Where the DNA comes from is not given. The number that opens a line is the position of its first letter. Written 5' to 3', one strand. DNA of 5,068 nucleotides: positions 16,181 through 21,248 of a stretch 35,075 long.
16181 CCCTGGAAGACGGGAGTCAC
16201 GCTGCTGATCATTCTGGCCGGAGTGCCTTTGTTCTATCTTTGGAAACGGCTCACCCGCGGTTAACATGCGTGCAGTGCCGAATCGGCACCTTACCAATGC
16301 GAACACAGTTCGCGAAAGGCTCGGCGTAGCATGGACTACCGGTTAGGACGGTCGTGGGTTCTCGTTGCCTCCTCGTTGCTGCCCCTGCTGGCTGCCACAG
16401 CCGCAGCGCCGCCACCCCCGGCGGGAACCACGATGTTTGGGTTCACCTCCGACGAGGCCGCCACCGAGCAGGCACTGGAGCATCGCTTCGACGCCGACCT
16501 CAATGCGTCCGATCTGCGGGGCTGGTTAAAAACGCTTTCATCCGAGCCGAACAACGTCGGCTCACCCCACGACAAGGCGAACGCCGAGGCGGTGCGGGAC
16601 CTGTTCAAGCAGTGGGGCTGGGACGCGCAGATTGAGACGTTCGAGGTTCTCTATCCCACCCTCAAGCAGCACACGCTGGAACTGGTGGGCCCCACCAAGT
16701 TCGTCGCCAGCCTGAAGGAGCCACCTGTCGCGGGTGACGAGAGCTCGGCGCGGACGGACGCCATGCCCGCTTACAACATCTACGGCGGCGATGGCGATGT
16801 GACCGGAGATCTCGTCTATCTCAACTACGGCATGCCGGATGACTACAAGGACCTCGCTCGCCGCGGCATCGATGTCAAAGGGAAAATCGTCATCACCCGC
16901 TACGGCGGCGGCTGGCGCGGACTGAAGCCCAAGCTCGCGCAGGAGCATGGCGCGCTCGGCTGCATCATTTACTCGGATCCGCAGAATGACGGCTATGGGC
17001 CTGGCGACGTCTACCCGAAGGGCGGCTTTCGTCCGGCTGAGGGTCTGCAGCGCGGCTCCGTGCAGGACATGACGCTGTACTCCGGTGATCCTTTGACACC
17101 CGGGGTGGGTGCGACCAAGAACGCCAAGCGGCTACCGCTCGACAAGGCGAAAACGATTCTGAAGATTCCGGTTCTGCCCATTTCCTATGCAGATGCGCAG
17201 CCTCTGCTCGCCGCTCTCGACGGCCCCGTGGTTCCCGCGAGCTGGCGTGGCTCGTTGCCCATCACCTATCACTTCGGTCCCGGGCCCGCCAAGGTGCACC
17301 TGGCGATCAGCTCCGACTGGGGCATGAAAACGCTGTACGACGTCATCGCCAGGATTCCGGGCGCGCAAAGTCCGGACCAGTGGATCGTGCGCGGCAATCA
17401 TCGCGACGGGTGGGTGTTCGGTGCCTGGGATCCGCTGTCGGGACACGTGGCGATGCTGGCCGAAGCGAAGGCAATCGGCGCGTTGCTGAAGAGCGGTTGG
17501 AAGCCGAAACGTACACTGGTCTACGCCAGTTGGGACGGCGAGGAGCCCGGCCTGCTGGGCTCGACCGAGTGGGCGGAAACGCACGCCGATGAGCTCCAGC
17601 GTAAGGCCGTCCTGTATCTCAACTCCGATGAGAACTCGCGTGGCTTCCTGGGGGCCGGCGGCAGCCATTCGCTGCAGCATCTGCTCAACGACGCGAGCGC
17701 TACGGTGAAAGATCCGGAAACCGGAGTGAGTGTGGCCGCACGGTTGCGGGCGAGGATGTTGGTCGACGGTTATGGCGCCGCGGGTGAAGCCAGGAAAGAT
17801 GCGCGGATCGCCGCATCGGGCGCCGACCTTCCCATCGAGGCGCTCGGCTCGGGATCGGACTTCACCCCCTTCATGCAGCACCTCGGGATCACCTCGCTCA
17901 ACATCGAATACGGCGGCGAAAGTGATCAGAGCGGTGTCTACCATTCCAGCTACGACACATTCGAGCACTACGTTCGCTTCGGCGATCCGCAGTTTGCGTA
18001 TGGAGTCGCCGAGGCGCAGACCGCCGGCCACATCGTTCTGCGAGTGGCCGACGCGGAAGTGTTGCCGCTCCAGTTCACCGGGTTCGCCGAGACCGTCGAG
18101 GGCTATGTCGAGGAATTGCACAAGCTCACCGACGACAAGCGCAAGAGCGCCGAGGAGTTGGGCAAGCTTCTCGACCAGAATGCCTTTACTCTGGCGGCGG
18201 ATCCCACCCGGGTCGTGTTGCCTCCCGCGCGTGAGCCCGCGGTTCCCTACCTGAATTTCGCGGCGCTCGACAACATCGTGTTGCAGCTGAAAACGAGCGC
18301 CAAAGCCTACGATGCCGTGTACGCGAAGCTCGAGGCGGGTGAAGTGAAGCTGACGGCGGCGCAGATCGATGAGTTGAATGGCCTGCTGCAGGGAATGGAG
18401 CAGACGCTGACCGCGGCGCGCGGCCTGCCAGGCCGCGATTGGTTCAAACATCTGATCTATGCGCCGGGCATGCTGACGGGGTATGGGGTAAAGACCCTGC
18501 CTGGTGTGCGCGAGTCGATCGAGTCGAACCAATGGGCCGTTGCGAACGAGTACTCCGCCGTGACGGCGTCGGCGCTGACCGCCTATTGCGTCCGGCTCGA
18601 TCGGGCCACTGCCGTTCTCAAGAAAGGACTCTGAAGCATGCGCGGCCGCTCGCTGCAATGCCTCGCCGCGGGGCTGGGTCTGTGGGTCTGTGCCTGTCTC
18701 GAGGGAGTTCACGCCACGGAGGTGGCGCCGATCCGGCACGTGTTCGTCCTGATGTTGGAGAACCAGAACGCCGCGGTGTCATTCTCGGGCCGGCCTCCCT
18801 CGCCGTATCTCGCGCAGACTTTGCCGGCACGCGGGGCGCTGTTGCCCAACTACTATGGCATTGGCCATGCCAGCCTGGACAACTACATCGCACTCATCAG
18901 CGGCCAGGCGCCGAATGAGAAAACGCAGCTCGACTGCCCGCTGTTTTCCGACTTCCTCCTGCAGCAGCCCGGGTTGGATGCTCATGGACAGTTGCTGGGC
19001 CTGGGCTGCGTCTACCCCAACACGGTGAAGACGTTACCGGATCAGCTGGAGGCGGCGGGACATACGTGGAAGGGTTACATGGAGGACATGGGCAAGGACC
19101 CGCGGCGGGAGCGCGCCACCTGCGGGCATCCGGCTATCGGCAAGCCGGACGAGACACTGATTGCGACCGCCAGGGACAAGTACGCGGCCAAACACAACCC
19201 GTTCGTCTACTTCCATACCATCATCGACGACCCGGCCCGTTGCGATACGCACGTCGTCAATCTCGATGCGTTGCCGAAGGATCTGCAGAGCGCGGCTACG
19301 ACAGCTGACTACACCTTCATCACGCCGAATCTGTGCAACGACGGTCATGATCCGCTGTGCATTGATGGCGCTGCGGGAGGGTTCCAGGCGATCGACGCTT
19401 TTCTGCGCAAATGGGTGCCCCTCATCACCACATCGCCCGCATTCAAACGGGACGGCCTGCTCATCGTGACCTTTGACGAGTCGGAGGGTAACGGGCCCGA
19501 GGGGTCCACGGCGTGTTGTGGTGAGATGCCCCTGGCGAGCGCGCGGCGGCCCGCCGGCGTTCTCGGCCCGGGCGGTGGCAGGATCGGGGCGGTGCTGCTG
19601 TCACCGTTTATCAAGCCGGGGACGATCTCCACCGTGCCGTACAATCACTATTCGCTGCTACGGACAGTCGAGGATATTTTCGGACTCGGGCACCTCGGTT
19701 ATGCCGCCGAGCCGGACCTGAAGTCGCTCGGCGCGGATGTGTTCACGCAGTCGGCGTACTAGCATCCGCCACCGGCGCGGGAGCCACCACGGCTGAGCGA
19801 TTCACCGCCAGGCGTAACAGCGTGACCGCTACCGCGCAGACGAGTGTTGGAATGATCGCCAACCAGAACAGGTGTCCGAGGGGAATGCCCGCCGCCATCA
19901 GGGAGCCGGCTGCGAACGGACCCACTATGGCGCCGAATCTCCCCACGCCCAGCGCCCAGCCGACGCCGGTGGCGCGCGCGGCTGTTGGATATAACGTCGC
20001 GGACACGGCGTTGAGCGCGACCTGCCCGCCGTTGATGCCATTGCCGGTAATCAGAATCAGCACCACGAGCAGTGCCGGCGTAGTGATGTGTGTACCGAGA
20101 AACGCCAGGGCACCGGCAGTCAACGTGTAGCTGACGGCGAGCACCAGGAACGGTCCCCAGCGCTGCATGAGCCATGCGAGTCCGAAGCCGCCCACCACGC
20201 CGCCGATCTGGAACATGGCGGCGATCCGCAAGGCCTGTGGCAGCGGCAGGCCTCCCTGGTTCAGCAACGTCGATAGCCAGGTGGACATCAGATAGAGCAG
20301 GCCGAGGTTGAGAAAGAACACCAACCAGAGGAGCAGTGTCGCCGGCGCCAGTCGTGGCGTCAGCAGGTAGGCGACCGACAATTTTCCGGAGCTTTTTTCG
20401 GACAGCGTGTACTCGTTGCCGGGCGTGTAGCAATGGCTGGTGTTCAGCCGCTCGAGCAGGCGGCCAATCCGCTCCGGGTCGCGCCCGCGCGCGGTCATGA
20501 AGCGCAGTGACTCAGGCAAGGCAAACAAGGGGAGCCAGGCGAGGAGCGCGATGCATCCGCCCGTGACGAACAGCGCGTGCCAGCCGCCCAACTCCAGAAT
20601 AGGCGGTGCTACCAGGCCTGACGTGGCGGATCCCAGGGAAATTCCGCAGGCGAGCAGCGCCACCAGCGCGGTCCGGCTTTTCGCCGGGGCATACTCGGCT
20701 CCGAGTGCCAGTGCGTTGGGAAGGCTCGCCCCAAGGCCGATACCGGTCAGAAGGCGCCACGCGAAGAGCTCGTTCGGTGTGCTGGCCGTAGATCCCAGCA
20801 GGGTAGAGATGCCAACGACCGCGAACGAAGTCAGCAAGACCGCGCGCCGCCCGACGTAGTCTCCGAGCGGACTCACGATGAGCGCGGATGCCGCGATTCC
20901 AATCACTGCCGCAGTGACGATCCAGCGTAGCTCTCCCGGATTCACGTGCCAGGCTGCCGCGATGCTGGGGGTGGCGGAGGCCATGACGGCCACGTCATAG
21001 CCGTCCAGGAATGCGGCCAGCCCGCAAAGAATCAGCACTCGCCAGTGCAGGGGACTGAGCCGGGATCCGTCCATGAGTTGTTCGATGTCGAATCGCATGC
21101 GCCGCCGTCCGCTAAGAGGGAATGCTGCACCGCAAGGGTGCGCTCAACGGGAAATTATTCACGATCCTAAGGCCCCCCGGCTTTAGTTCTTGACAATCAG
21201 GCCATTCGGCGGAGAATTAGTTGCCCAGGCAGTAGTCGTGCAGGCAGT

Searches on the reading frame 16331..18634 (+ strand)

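Call 57: search_protein_families(library=pfam, proteins=[window:16331-18634:+], max_evalue=0.00001)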
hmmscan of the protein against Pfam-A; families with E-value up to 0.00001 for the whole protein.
window:16331-18634:+ (767 aa): 3 families
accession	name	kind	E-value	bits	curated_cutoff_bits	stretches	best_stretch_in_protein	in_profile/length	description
PF04253.20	TFR_dimer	-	8e-21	74.7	27.1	1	641-751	1-115/121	Transferrin receptor-like dimerisation domain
PF04389.22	Peptidase_M28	-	1.3e-14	54.8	21.3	1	338-434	2-94/193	Peptidase family M28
PF02225.27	PA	-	1.9e-09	38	23.9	1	157-245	1-93/95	PA domain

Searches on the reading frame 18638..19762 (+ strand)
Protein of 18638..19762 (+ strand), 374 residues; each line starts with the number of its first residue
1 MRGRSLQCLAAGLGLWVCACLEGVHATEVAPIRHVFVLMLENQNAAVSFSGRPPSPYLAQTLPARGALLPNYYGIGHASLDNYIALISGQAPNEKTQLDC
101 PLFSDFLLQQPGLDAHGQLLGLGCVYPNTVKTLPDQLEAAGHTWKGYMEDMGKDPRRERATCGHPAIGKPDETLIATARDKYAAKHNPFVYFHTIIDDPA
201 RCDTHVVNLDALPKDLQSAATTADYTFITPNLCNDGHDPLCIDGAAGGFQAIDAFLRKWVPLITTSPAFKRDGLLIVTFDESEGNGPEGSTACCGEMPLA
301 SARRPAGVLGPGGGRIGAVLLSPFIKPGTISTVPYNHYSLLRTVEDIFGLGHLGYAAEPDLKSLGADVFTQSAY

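Call 57: search_protein_families(library=pfam, proteins=[window:18638-19762:+], max_evalue=0.00001)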
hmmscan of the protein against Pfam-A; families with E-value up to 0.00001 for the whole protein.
window:18638-19762:+ (374 aa): 1 family
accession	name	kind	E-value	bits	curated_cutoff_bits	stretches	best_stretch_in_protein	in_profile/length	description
PF04185.19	Phosphoesterase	-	3.5e-26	92.7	23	1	62-350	113-355/356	Phosphoesterase family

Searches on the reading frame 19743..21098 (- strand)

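Call 57: search_protein_families(library=pfam, proteins=[window:19743-21098:-], max_evalue=0.00001)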
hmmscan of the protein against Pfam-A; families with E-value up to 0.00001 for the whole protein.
window:19743-21098:- (451 aa): 2 families
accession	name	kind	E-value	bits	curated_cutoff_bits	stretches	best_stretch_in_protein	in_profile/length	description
PF07690.21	MFS_1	-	1.4e-45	156.2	33.4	2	27-394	3-347/347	Major Facilitator Superfamily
PF00083.30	Sugar_tr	-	1.2e-22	80.9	22.3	1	27-221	7-217/452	Sugar (and other) transporter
